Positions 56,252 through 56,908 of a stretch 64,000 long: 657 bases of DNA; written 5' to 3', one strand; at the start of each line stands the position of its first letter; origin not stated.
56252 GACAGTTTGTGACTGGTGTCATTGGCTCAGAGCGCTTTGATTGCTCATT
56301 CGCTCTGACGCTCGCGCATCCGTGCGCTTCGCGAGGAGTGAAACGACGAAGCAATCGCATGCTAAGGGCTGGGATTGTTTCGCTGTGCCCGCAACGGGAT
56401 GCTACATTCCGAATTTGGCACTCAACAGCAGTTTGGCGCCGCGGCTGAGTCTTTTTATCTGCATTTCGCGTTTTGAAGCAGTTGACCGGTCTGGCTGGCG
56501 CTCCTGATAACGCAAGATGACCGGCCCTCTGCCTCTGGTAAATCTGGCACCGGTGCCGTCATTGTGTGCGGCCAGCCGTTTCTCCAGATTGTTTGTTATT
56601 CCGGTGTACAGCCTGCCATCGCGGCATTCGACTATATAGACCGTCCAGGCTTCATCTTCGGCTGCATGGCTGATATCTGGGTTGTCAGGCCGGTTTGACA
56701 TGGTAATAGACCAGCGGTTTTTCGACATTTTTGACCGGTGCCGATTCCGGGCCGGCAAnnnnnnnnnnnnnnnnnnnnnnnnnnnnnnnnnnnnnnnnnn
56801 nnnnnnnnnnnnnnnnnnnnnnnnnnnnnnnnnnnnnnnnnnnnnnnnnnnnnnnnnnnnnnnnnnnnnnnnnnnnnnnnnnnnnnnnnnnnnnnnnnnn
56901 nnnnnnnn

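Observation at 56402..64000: Co-directional tight operon: giant pilin-containing protein, M50B-like intramembrane metalloprotease, GAF-adenylate cyclase, GIY-YIG protein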

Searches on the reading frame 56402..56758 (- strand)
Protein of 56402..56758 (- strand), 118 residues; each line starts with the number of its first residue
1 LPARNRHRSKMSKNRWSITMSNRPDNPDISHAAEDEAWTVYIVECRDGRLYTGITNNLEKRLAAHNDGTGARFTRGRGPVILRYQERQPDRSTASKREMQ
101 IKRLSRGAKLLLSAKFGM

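Call 6: search_protein_families(library=pfam, proteins=[window:56402-56758:-], max_evalue=0.01)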
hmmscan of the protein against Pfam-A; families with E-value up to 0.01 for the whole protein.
window:56402-56758:- (118 aa): 1 family
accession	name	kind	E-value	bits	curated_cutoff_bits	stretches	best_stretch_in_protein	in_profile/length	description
PF01541.30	GIY-YIG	-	2.2e-16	60.4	22.6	1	38-106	2-73/78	GIY-YIG catalytic domain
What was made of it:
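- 56402..56701 (-): Small GIY-YIG protein (99 aa). Its start overlaps the end of the cyclase gene by 17 nt. PF01541 at 60 bits (call 6).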

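Call 7: search_protein_families(library=ncbifam, proteins=[window:56402-56758:-], max_evalue=1)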
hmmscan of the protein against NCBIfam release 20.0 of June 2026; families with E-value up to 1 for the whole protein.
window:56402-56758:- (118 aa): 0 families
